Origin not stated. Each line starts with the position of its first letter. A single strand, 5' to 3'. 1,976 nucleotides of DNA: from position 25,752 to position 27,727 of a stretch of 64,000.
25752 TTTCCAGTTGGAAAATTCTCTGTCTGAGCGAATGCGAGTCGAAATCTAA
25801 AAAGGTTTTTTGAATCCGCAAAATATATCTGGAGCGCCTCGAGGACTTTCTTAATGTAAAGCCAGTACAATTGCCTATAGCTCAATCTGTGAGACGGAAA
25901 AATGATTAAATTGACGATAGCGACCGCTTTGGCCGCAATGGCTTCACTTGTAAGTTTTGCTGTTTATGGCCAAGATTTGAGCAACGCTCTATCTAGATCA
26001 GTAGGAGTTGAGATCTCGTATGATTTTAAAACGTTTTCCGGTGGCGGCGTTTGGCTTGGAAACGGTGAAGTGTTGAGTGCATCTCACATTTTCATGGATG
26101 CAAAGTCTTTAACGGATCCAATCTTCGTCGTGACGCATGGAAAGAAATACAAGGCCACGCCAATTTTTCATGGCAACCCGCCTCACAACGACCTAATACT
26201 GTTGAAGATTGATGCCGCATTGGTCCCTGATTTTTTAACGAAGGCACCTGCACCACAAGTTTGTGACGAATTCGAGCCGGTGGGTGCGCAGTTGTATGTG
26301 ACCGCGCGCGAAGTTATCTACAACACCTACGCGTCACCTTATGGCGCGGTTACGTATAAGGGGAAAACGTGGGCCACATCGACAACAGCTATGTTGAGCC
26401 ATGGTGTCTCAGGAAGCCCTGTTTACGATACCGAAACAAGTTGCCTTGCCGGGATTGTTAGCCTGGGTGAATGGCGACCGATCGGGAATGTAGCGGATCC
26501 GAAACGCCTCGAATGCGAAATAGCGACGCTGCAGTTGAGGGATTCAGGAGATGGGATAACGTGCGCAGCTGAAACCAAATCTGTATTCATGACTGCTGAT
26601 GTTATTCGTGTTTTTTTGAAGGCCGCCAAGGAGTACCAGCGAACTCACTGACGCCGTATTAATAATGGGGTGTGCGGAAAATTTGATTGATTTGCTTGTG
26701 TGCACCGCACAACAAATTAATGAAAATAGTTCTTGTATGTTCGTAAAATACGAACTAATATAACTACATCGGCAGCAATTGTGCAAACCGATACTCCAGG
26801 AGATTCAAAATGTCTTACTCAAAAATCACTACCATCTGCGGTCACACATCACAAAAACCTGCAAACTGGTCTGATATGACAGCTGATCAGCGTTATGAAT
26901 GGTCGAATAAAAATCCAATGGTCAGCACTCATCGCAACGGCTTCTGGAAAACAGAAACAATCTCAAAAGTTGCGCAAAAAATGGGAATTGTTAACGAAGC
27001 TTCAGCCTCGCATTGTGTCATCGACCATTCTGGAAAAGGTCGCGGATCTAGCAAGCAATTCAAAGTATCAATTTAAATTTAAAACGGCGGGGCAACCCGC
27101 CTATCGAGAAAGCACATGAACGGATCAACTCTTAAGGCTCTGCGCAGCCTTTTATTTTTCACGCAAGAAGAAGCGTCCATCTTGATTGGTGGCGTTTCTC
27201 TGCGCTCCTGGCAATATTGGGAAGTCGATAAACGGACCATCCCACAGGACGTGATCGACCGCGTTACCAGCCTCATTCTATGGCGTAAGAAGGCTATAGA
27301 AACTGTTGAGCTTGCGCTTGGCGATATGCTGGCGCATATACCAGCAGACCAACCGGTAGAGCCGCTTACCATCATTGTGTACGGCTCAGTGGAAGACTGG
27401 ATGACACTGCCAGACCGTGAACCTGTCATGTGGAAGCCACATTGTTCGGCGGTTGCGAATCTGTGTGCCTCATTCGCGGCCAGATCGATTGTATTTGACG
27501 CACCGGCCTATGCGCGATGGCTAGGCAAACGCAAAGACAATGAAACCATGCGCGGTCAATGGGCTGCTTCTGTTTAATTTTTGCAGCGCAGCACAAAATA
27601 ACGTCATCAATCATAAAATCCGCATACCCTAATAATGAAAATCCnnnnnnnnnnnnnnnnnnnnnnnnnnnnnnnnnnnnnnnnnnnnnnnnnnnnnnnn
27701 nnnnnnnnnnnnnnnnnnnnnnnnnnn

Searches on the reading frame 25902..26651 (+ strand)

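Call 82: search_protein_families(library=pfam, proteins=[window:25902-26651:+], max_evalue=0.001)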
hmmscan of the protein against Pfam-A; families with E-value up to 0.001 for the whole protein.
window:25902-26651:+ (249 aa): 2 families
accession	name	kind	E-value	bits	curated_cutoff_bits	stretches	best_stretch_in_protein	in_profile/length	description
PF13365.12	Trypsin_2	-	7.9e-08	33.6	27.6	1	48-184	2-143/144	Trypsin-like peptidase domain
PF00089.32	Trypsin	-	0.00019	21.7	20.6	0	44-189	24-198/220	Trypsin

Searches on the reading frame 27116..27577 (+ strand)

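Call 82: search_protein_families(library=pfam, proteins=[window:27116-27577:+], max_evalue=0.001)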
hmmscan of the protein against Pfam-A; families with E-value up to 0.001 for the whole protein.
window:27116-27577:+ (153 aa): 1 family
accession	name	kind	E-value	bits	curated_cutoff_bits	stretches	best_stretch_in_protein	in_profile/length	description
PF08965.17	Aca2_YdiL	-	1.2e-18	67.9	23.8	1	1-119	1-112/118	Aca2/YdiL-like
